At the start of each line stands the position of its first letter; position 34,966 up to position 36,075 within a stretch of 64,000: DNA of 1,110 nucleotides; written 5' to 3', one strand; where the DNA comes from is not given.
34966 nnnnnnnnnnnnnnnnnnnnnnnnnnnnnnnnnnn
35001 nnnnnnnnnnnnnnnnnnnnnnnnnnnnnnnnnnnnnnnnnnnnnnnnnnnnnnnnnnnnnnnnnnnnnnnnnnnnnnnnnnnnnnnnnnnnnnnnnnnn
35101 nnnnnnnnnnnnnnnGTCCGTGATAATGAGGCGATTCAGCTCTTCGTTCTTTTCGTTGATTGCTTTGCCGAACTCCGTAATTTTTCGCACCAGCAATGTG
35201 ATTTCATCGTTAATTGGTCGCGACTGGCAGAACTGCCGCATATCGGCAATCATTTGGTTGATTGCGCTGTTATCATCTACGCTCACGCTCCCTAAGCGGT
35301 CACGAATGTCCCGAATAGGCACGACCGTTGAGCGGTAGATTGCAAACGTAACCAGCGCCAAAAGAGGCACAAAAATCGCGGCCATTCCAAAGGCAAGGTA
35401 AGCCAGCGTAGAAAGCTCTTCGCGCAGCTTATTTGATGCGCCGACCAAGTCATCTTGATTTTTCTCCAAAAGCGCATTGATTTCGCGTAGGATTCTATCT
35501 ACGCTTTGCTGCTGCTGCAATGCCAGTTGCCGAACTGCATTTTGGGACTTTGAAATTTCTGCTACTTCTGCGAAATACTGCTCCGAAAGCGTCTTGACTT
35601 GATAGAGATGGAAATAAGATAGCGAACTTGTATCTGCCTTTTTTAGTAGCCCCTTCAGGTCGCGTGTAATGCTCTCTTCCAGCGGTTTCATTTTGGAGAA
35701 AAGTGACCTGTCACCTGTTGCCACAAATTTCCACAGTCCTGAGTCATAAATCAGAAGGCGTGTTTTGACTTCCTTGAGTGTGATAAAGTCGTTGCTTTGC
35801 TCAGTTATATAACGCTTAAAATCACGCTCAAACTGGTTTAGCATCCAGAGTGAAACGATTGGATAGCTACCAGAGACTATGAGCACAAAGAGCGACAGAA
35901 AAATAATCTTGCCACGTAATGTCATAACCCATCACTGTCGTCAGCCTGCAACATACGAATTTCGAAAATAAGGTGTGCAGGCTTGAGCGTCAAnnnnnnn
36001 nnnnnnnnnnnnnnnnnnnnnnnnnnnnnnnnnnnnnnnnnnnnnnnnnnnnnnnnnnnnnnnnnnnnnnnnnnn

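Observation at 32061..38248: Five-gene cluster: two PstS-like lipoproteins, a sensor diguanylate cyclase and two LolC/E-type permeases, with no ATPase and no pstCAB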

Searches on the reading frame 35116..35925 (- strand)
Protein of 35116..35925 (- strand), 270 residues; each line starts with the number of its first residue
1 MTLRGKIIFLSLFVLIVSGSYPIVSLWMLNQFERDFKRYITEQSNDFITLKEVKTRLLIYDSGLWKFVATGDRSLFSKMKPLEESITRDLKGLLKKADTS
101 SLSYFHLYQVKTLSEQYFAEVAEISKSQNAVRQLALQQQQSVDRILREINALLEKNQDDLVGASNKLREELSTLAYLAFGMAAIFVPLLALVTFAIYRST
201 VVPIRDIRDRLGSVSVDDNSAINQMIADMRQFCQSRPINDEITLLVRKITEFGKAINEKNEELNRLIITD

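Call 15: find_homologous_proteins(query=window:35116-35925:-, max_evalue=0.001)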
Query seq(270 aa) (270 aa): 13 proteins with E <= 0.001 among 1495 candidates.
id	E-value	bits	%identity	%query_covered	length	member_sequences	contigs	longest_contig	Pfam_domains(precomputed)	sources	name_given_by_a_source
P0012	1.9e-165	567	100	100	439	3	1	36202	PF00990.27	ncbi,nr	ncbi:MAG: GGDEF domain-containing protein [Chloroherpetonaceae bacterium]|nr:GGDEF domain-containing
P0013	1.5e-134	466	83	100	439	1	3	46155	PF00990.27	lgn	-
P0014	1.9e-111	390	70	100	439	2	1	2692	PF00990.27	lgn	-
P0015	1.8e-104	367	66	100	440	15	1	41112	PF00990.27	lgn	-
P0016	2.0e-104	367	67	100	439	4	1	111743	PF00990.27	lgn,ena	-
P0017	3.5e-103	363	64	100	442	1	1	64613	PF00990.27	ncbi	-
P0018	8.3e-103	362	66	100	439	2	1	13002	PF00990.27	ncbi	ncbi:MAG: GGDEF domain-containing protein [Candidatus Thermochlorobacter sp.]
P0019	2.0e-102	360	64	100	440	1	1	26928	PF00990.27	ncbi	-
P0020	5.9e-102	359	65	100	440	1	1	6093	PF00990.27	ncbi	-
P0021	1.0e-101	358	66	100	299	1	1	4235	-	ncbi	ncbi:MAG: hypothetical protein ACK424_01410, partial [Candidatus Thermochlorobacter sp.]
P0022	1.2e-101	358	65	100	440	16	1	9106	PF00990.27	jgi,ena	-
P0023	1.8e-101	357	64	100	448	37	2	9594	PF00990.27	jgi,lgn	-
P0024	5.2e-58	215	59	71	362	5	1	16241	PF00990.27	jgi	jgi:diguanylate cyclase (GGDEF)-like protein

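Call 16: find_encoding_contigs(protein=P0017, flank=10000, max_places=2)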
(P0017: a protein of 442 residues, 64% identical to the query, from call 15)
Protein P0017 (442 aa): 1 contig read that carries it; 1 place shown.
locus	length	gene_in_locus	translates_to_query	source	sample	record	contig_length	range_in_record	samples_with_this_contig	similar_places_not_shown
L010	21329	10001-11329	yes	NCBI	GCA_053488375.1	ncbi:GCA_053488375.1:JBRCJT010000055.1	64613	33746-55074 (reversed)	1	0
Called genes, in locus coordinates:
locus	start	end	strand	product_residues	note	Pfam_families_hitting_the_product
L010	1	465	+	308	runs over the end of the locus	PF09922:LiaF-like_C (weak)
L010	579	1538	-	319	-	PF01545:Cation_efflux, PF16916:ZT_dimer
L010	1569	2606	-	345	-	PF00710:Asparaginase, PF17763:Asparaginase_C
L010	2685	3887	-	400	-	PF07969:Amidohydro_3, PF01979:Amidohydro_1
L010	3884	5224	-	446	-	PF01979:Amidohydro_1, PF07969:Amidohydro_3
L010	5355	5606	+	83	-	PF04384:Fe-S_assembly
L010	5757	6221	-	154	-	PF03358:FMN_red (weak)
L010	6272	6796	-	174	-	PF03734:YkuD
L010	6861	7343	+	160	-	PF00210:Ferritin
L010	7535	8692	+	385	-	PF12849:PBP_like_2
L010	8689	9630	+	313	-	PF12849:PBP_like_2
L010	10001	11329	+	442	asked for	PF00990:GGDEF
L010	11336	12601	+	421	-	PF12704:MacB_PCD, PF02687:FtsX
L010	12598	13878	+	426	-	PF12704:MacB_PCD (weak), PF02687:FtsX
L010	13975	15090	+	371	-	PF00155:Aminotran_1_2, PF04864:Alliinase_C (weak)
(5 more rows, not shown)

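Call 17: find_encoding_contigs(protein=P0016, flank=10000, max_places=2)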
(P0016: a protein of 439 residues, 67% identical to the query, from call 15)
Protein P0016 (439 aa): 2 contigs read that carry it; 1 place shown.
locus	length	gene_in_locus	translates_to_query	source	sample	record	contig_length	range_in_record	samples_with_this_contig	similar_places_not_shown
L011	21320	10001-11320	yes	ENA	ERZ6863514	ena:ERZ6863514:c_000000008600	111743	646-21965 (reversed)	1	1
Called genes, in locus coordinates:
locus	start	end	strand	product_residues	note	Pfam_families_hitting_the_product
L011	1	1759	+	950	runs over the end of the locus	PF00005:ABC_tran (faint), PF02463:SMC_N (faint), PF03193:RsgA_GTPase (faint), PF13191:AAA_16 (faint), PF13555:AAA_29 (faint), PF20703:nSTAND1 (faint), PF17760:UvrA_inter, PF17755:UvrA_DNA-bind, +2 more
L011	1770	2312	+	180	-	-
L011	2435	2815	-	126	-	PF01740:STAS, PF13466:STAS_2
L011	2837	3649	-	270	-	PF02540:NAD_synthase, PF03054:tRNA_Me_trans (faint)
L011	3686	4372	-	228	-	PF00005:ABC_tran, PF02463:SMC_N (faint)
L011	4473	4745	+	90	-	-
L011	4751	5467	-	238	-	PF00106:adh_short, PF08659:KR, PF13561:adh_short_C2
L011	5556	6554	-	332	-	PF10643:Cytochrome-c551 (faint), PF13442:Cytochrome_CBB3 (weak)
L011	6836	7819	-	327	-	PF01073:3Beta_HSD, PF01370:Epimerase, PF05368:NmrA, PF13460:NAD_binding_10, PF16363:GDP_Man_Dehyd (faint)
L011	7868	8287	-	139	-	PF20791:Acyl-ACP_TE_C (weak), PF01643:Acyl-ACP_TE, PF13279:4HBT_2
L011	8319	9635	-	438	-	PF07690:MFS_1, PF03209:PUCC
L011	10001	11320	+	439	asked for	PF00990:GGDEF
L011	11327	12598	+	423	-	PF12704:MacB_PCD, PF02687:FtsX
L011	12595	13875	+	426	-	PF12704:MacB_PCD (faint), PF02687:FtsX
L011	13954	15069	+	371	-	PF00155:Aminotran_1_2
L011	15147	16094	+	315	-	PF07934:OGG_N, PF00730:HhH-GPD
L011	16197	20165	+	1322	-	PF00989:PAS, PF08447:PAS_3, PF08448:PAS_4, PF13426:PAS_9, PF00989:PAS, PF08447:PAS_3, PF13188:PAS_8, PF13426:PAS_9, +15 more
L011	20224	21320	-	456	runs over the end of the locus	PF00202:Aminotran_3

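Call 18: find_encoding_contigs(protein=P0018, flank=10000, max_places=2)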
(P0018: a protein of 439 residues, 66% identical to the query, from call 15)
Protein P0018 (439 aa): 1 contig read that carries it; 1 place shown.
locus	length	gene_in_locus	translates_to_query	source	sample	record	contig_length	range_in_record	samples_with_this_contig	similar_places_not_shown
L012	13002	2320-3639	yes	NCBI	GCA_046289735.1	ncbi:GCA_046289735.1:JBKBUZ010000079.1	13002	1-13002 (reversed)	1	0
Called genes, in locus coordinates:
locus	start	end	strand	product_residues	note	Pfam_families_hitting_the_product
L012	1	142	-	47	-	PF05368:NmrA (weak), PF01370:Epimerase (weak)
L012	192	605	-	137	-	PF01643:Acyl-ACP_TE, PF20791:Acyl-ACP_TE_C (weak), PF13279:4HBT_2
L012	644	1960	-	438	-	PF07690:MFS_1, PF03209:PUCC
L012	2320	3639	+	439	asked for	PF00990:GGDEF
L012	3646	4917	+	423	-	PF12704:MacB_PCD, PF02687:FtsX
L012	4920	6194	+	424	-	PF12704:MacB_PCD (faint), PF02687:FtsX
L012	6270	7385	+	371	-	PF00155:Aminotran_1_2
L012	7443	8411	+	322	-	PF07934:OGG_N, PF00730:HhH-GPD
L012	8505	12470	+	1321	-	PF08448:PAS_4, PF13426:PAS_9, PF00989:PAS, PF08447:PAS_3, PF13426:PAS_9, PF00989:PAS, PF08447:PAS_3, PF13188:PAS_8, +13 more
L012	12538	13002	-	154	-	?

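Call 42: search_protein_families(library=ncbifam, proteins=[L011:3686-4372:-], max_evalue=0.00001)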
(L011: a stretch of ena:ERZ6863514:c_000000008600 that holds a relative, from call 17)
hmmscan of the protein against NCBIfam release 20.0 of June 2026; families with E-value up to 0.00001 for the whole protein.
L011:3686-4372:- (228 aa): 188 families (the best 25 are shown)
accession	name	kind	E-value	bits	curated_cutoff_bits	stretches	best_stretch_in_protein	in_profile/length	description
TIGR02211.1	LolD_lipo_ex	equivalog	7.3e-76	254.5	307.75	1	1-220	1-220/221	lipoprotein-releasing ABC transporter ATP-binding protein LolD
NF007826.0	PRK10535.1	equivalog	3.5e-64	217.2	966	1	2-225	5-227/648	macrolide ABC transporter ATP-binding protein/permease MacB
TIGR02673.1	FtsE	equivalog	1.6e-63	214.3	264.85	1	1-217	1-213/214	cell division ATP-binding protein FtsE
NF008639.0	PRK11629.1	equivalog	4.1e-63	212.9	360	1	4-221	9-226/234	lipoprotein-releasing ABC transporter ATP-binding protein LolD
TIGR03608.1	L_ocin_972_ABC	subfamily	1e-60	204.8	254.85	1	4-213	1-205/206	putative bacteriocin export ABC transporter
NF038007.1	ABC_ATP_DarD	equivalog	1.3e-60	204.6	375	1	1-219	1-218/218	darobactin export ABC transporter ATP-binding protein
NF007879.0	PRK10584.1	equivalog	1.7e-58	198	336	1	2-222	7-227/228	putative ABC transporter ATP-binding protein YbbA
TIGR02982.1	heterocyst_DevA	subfamily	4e-57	193.3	295.8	1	2-219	2-219/220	ABC exporter ATP-binding subunit, DevA family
TIGR02315.1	ABC_phnC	equivalog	6.4e-55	186.2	266.1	1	1-223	1-228/243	phosphonate ABC transporter ATP-binding protein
NF040933.2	ABC_arch_GlcV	equivalog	3.7e-53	180.7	450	1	2-220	3-221/357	glucose ABC transporter ATP-binding protein GlcV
TIGR04521.1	ECF_ATPase_2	equivalog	1.5e-52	178.4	330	1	2-223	1-227/279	energy-coupling factor transporter ATPase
TIGR01186.1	proV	subfamily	6.8e-52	176.8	326.6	1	15-220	3-209/363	betaine/proline/choline family ABC transporter ATP-binding protein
TIGR02314.1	ABC_MetN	equivalog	2.2e-50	171.6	499.7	1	1-223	1-223/343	methionine ABC transporter ATP-binding protein MetN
NF008428.0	PRK11264.1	equivalog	2.3e-47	161.3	406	1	1-223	3-226/250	L-cystine ABC transporter ATP-binding protein TcyN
NF007027.0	PRK09493.1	equivalog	3.8e-46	157.4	379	1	1-222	1-217/240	glutamine ABC transporter ATP-binding protein GlnQ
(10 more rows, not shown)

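Call 77: list_cluster_members(proteins=[P0015, P0016, P0019, P0020, P0022, P0023, P0028, P0029, P0030, P0004])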
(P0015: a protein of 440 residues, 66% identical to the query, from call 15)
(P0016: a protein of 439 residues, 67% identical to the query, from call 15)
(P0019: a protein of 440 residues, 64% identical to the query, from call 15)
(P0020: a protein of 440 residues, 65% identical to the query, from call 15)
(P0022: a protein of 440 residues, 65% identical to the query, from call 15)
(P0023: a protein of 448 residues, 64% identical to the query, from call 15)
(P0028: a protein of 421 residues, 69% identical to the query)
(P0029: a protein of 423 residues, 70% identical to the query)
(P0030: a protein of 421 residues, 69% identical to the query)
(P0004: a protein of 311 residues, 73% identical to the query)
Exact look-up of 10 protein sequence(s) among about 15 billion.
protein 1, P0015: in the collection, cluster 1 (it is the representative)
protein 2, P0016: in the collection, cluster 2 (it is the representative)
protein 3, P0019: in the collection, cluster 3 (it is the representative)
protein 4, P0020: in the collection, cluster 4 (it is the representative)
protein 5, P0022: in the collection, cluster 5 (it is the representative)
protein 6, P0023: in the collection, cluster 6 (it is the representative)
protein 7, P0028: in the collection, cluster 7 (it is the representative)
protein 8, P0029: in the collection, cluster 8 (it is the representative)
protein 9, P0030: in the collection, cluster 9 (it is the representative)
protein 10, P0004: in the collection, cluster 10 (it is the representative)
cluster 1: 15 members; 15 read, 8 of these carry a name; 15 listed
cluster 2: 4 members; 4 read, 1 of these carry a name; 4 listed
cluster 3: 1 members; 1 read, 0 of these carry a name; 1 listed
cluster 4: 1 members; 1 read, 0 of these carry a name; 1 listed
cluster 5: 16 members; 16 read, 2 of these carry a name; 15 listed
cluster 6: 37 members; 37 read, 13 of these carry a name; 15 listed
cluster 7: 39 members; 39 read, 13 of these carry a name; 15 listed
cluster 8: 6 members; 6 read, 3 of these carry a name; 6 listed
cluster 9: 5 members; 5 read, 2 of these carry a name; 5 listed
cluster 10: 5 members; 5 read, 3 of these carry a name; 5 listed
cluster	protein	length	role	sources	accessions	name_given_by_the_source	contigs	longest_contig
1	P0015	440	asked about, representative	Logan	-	-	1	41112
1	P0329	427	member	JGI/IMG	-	diguanylate cyclase (GGDEF)-like protein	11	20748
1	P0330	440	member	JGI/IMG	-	diguanylate cyclase (GGDEF)-like protein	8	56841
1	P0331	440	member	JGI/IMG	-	diguanylate cyclase (GGDEF)-like protein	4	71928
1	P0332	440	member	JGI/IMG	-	diguanylate cyclase (GGDEF)-like protein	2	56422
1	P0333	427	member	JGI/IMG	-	diguanylate cyclase (GGDEF)-like protein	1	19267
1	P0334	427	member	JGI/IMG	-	diguanylate cyclase (GGDEF)-like protein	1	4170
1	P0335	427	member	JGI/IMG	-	diguanylate cyclase (GGDEF)-like protein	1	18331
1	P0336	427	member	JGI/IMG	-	diguanylate cyclase (GGDEF)-like protein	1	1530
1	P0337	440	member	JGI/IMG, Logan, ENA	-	-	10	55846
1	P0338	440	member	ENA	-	-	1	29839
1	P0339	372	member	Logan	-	-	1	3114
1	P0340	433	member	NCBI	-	-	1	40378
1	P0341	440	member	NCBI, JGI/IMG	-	-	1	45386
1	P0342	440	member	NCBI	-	-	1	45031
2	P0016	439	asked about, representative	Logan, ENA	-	-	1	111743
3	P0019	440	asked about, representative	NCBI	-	-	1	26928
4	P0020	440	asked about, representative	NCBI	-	-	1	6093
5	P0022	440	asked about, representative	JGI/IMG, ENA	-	-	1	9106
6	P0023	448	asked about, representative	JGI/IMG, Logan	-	-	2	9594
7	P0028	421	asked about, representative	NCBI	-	-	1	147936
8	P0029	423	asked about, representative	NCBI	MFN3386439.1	MAG: FtsX-like permease family protein [Candidatus Thermochlorobacter sp.]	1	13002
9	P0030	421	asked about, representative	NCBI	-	-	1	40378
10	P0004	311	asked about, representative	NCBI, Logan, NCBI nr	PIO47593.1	MAG: hypothetical protein CMR00_09445 [[Chlorobium] sp. 445]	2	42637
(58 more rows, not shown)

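Call 80: search_solved_structures(query=window:35131-35925:-, max_evalue=10)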
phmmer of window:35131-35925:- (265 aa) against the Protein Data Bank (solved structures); distinct sequences matched with E-value up to 10: 3.
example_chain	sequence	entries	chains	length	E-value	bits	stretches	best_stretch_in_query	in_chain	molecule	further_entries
4aur_A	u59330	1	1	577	0.063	16.6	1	119-171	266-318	LEOA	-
6zh1_A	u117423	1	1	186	2.1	11.6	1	70-158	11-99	Factor H-binding protein A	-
7tva_A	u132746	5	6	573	3.8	10.8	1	85-147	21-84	Signal transducer and activator of transcription 5A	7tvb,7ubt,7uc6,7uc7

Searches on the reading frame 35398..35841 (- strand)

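Call 23: search_protein_families(library=pfam, proteins=[window:35398-35841:-], max_evalue=10)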
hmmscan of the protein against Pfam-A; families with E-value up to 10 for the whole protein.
seq(148 aa): 4 families
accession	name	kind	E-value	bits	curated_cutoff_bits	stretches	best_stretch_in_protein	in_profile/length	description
PF05639.16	Pup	-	0.0038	18.5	27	1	91-133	18-60/69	Pup-like protein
PF18333.6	ssDNA_DBD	-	0.17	12.6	25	1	2-32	49-79/106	Non-canonical single-stranded DNA-binding domain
PF20605.4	Antitox_RHH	-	0.26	11.9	27.2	1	100-128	16-45/50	Antitoxin-like ribbon-helix-helix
PF04803.17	Cor1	-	0.74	10.5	32.1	1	70-103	35-114/132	Cor1/Xlr/Xmr conserved region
